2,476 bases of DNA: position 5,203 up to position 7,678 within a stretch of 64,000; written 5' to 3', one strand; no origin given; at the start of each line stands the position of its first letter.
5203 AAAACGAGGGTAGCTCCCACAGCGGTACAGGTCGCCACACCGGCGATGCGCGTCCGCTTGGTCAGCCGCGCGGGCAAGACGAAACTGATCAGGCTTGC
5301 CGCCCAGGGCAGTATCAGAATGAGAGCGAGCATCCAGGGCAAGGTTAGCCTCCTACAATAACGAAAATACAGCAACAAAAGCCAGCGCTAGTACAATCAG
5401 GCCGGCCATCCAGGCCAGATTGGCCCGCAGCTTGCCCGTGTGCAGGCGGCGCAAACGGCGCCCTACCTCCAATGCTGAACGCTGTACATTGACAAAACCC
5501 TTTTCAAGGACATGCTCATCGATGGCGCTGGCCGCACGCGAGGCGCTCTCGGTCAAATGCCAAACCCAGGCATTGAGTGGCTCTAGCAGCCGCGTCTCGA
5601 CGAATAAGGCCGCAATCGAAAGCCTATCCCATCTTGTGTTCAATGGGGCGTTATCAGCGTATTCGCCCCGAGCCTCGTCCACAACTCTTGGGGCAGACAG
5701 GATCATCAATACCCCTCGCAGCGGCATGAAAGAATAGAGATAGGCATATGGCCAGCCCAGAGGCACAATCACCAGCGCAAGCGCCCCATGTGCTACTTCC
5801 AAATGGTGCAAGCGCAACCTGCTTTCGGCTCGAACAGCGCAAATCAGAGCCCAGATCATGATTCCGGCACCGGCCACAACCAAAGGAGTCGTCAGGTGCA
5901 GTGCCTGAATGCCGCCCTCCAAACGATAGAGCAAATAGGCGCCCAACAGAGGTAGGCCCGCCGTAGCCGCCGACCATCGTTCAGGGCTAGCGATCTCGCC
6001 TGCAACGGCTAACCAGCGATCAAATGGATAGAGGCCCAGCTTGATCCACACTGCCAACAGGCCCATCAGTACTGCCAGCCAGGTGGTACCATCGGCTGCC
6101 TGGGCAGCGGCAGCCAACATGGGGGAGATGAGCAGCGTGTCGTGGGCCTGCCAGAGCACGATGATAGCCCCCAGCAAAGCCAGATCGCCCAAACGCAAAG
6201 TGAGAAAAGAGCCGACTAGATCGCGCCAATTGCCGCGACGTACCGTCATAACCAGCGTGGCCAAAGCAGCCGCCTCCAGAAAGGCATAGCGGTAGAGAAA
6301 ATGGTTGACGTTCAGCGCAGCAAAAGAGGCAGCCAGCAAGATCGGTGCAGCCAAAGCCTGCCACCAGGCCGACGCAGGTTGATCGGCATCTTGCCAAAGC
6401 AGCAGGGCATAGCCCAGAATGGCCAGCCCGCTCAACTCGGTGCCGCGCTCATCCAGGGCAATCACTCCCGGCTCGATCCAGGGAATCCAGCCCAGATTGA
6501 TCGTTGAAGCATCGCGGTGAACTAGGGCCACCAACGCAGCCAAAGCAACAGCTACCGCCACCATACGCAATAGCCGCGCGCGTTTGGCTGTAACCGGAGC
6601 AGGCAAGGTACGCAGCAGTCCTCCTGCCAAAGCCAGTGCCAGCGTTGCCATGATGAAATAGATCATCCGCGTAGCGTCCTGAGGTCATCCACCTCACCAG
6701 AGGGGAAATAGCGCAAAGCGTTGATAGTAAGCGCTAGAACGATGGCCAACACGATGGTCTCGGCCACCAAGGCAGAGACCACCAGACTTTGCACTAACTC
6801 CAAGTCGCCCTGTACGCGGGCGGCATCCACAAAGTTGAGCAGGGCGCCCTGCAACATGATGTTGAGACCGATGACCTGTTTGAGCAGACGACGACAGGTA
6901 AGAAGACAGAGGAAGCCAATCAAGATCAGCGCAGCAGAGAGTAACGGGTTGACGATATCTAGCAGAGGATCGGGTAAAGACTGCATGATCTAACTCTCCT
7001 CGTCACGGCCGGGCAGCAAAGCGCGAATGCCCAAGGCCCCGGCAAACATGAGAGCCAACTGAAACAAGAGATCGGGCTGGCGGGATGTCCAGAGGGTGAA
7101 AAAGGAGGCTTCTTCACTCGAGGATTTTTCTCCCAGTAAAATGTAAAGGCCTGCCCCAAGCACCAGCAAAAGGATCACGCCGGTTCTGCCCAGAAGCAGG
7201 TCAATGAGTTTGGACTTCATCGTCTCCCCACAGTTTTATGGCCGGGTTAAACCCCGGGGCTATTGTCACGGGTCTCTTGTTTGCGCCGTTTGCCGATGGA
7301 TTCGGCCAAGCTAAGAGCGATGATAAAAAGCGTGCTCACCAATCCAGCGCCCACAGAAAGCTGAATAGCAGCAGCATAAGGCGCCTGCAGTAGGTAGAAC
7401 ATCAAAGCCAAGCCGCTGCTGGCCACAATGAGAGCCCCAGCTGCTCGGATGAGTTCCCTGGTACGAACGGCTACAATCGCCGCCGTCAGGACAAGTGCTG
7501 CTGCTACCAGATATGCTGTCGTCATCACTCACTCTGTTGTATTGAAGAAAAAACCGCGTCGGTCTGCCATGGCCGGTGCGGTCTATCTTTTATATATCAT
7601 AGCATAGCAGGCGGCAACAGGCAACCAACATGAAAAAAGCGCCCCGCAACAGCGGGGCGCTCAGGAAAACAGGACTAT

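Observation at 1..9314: Complex-I-like group 4 [NiFe] hydrogenase operon with an unusual 5' module (NapH-type polyferredoxin + Tat-exported Cys-rich repeat protein)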

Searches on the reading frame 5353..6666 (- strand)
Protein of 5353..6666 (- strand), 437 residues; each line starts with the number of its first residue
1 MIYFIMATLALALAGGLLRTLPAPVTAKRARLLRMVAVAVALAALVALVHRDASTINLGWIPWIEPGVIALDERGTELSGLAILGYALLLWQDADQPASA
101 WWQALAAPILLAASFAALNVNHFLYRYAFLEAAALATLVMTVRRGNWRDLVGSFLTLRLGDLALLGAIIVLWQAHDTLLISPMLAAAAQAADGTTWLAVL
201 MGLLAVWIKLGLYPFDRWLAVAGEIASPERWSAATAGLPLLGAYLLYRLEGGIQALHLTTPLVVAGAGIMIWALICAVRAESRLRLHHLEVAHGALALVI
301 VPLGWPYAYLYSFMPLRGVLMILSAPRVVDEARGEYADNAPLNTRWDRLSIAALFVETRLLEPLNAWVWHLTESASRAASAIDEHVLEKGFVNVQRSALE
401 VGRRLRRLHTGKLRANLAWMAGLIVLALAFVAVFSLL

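Call 4: search_protein_families(library=pfam, proteins=[window:5353-6666:-], max_evalue=0.01)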
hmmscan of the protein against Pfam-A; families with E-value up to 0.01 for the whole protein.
window:5353-6666:- (437 aa): 1 family
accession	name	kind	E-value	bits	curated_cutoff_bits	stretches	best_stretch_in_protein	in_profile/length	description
PF00361.26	Proton_antipo_M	-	1.1e-06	28.5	21.5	1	122-279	3-168/294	NADH:quinone oxidoreductase/Mrp antiporter, TM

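Call 5: search_protein_families(library=ncbifam, proteins=[window:5353-6666:-], max_evalue=0.01)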
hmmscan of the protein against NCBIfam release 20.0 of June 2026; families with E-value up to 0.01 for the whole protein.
window:5353-6666:- (437 aa): 6 families
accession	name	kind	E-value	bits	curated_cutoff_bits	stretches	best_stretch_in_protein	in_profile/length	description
NF009305.0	PRK12662.1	equivalog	0.00026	19.9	700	1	120-223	129-236/492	putative monovalent cation/H+ antiporter subunit D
NF009286.0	PRK12646.1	equivalog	0.00079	18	1063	1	150-277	163-292/800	DUF4040 family protein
NF004445.0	PRK05777.2-3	equivalog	0.001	18.1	408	1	21-228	26-231/475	NADH-quinone oxidoreductase subunit NuoN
NF005142.0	PRK06591.1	equivalog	0.0012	18.2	460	1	118-248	132-266/432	putative monovalent cation/H+ antiporter subunit D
NF009285.0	PRK12645.1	equivalog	0.002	16.4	1028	1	153-280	166-295/804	Na+/H+ antiporter subunit A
NF005042.0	PRK06458.1-2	equivalog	0.0061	15.7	437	1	162-249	156-240/439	hydrogenase 4 subunit F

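Call 34: search_solved_structures(query=window:5353-6666:-, max_evalue=0.01)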
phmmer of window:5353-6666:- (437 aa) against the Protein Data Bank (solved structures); distinct sequences matched with E-value up to 0.01: 0.

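Call 79: predict_structure(protein=window:5353-6666:-)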
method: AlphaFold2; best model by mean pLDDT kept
length: 437 residues; sequences in the alignment: 1
mean_pLDDT: 48.2   pTM: 0.26
mean pLDDT of the five models: 48.2, 44.0, 42.1, 38.2, 37.7
residues with pLDDT >= 90: 0; 70-90: 7; 50-70: 167; < 50: 263
segments of 3 or more residues with pLDDT < 50: 50-74, 119-196, 223-239, 242-265, 268-326, 363-365, 370-372, 374-391, 404-409, 432-435
pLDDT, mean of each block of 10 residues (from residue 1): 52 65 64 69 60 39 31 52 66 55 60 52 41 44 40 39 41 35 41 48 51 52 48 46 45 37 46 46 37 42 36 38 44 54 52 53 51 44 44 52 48 54 58 48
secondary structure, 60 per line:
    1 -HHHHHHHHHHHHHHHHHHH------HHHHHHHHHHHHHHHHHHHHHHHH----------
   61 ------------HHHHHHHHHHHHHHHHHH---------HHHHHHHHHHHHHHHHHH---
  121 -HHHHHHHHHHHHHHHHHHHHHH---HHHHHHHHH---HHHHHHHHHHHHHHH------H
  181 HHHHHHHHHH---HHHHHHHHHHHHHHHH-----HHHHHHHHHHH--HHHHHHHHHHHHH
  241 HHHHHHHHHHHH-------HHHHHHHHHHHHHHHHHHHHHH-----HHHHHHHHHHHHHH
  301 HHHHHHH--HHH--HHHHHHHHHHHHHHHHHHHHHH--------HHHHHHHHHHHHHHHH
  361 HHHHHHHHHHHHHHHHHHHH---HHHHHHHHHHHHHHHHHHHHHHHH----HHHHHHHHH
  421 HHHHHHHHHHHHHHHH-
elements in order: H2-20 H27-50 H73-90 H100-117 H122-143 H147-155 H159-173 H180-190 H194-209 H215-225 H228-252 H260-281 H287-307 H315-336 H345-380 H384-407 H412-436

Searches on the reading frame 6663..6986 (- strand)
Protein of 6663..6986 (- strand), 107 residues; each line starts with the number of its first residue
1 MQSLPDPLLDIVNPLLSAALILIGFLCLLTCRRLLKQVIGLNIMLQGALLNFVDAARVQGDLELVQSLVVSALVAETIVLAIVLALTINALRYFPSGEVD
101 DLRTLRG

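Call 4: search_protein_families(library=pfam, proteins=[window:6663-6986:-], max_evalue=0.01)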
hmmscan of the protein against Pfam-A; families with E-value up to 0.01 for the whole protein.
window:6663-6986:- (107 aa): 1 family
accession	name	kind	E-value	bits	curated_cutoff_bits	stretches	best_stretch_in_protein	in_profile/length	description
PF00420.29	Oxidored_q2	-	3.9e-13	49.4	26.1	1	15-107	4-95/95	NADH-ubiquinone/plastoquinone oxidoreductase chain 4L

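Call 5: search_protein_families(library=ncbifam, proteins=[window:6663-6986:-], max_evalue=0.01)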
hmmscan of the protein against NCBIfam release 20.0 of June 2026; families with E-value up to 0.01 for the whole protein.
window:6663-6986:- (107 aa): 10 families
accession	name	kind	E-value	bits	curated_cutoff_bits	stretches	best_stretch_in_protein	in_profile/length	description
NF006250.0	PRK08388.1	equivalog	4.3e-08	33.6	137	1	64-107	76-119/119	putative monovalent cation/H+ antiporter subunit C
NF004320.0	PRK05715.1-2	equivalog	5e-07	29.7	57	1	15-106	8-98/99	NADH-quinone oxidoreductase subunit NuoK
NF004319.0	PRK05715.1-1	equivalog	2.4e-06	27.6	101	1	15-107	9-100/100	NADH-quinone oxidoreductase subunit NuoK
NF005621.0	PRK07375.1-6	equivalog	1.3e-05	25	126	1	16-90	13-92/120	putative monovalent cation/H+ antiporter subunit C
NF008556.0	PRK11492.1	equivalog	0.00017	21.5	136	1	16-107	130-216/216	hydrogenase 4 membrane subunit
NF040614.1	F420_dehyd_FpoK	exception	0.0002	21.8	145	1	15-106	7-97/98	F420H2 dehydrogenase subunit FpoK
NF005623.0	PRK07375.2-2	equivalog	0.00038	20.6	81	1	19-90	8-81/93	putative monovalent cation/H+ antiporter subunit C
NF005620.0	PRK07375.1-5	equivalog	0.0012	18.8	91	1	19-90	10-86/113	putative monovalent cation/H+ antiporter subunit C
NF004322.0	PRK05715.1-4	equivalog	0.003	17.5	128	1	15-89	11-90/104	NADH-quinone oxidoreductase subunit NuoK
NF005624.0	PRK07375.2-3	equivalog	0.0042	17.3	95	0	9-87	3-78/105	cation:proton antiporter subunit C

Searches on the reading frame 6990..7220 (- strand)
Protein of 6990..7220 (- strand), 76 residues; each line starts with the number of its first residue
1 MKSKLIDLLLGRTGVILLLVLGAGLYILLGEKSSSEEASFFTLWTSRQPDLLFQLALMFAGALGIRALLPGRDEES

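Call 4: search_protein_families(library=pfam, proteins=[window:6990-7220:-], max_evalue=0.01)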
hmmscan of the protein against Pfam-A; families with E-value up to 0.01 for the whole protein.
window:6990-7220:- (76 aa): 0 families

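Call 5: search_protein_families(library=ncbifam, proteins=[window:6990-7220:-], max_evalue=0.01)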
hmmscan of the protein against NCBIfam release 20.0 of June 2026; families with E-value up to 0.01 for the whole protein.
window:6990-7220:- (76 aa): 1 family
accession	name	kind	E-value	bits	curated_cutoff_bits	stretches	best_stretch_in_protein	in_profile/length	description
NF004285.1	PRK05696.1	equivalog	0.0081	16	179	1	2-39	15-52/171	flagellar basal body-associated protein FliL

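Call 73: search_solved_structures(query=window:6990-7220:-, max_evalue=10)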
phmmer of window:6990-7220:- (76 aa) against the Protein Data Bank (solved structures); distinct sequences matched with E-value up to 10: 0.

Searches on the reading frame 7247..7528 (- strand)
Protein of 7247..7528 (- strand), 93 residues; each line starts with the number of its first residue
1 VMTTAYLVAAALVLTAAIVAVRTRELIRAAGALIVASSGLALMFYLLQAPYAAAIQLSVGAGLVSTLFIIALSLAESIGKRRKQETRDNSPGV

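Call 4: search_protein_families(library=pfam, proteins=[window:7247-7528:-], max_evalue=0.01)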
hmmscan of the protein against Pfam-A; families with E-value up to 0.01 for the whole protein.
window:7247-7528:- (93 aa): 2 families
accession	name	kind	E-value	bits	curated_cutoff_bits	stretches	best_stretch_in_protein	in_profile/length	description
PF00499.25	Oxidored_q3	-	1.2e-10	41.8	33.2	1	17-87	2-72/146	NADH-ubiquinone/plastoquinone oxidoreductase chain 6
PF13244.11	MbhD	-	8.2e-09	35.9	27.2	1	11-74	1-64/67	MBH, subunit D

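Call 5: search_protein_families(library=ncbifam, proteins=[window:7247-7528:-], max_evalue=0.01)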
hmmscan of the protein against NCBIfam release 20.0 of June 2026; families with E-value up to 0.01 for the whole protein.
window:7247-7528:- (93 aa): 15 families
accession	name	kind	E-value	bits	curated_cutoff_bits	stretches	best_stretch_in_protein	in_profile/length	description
NF009159.0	PRK12504.1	equivalog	5.5e-09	36.2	141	1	6-81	7-82/178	DUF4040 domain-containing protein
NF006242.0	PRK08378.1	subfamily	1.8e-08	34.8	98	1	6-74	9-76/85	hypothetical protein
NF005168.0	PRK06638.2-3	equivalog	2.1e-07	31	154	1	4-84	6-86/172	NADH-quinone oxidoreductase subunit J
NF005025.0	PRK06433.1-5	equivalog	1.1e-06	28.9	95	1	4-76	14-86/96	NADH dehydrogenase subunit J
NF005162.0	PRK06638.1-1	equivalog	1.7e-05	24.7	157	1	2-86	1-85/184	NADH-quinone oxidoreductase subunit J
NF005167.0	PRK06638.2-2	equivalog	5.5e-05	23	137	1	3-77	4-78/176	NADH-quinone oxidoreductase subunit J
NF005164.0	PRK06638.1-4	equivalog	0.00011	21.7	154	1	2-70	4-72/211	NADH-quinone oxidoreductase subunit J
NF005169.0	PRK06638.2-4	equivalog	0.00016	21.7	319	1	3-78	4-79/182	NADH-quinone oxidoreductase subunit J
NF009161.0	PRK12507.1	equivalog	0.00021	20.6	272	1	7-85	14-91/336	putative monovalent cation/H+ antiporter subunit B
NF005024.0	PRK06433.1-4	equivalog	0.00032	20.8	101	1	3-76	6-79/89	NADH dehydrogenase subunit J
NF005165.0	PRK06638.1-5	equivalog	0.00039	19.5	192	1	4-74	21-91/282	NADH-quinone oxidoreductase subunit J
NF009290.0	PRK12650.1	equivalog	0.0014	16.6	980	1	7-78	606-677/966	DUF4040 family protein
NF005163.0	PRK06638.1-3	equivalog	0.0035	16.8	174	1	5-76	11-82/203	NADH-quinone oxidoreductase subunit J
NF009284.0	PRK12644.1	equivalog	0.0042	15.2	962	1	4-75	600-671/975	Na+/H+ antiporter subunit A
NF004923.0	PRK06280.1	equivalog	0.0073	16.6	80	1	9-72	8-71/79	hypothetical protein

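Call 72: search_solved_structures(query=window:7247-7528:-, max_evalue=1)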
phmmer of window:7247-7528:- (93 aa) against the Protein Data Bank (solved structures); distinct sequences matched with E-value up to 1: 7.
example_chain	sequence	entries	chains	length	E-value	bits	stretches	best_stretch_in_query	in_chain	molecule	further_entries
6u8y_D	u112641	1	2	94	7.5e-07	32.7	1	5-73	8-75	DUF4040 domain-containing protein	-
6cfw_D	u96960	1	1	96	3.2e-06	30.7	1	5-76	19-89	MBH subunit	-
3rko_J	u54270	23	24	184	0.033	18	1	5-86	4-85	NADH-QUINONE OXIDOREDUCTASE SUBUNIT J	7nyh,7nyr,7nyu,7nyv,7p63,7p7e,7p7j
7p64_J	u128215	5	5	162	0.073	16.9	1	5-86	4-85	NADH-quinone oxidoreductase subunit J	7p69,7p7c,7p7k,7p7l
7p61_J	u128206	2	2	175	0.1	16.4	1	5-86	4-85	NADH-quinone oxidoreductase subunit J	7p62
4fx7_A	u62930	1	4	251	0.38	14.6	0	33-79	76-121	Imidazole glycerol phosphate synthase subunit HisF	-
3og3_A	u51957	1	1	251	0.43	14.4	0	33-79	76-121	Imidazole glycerol phosphate synthase subunit hisF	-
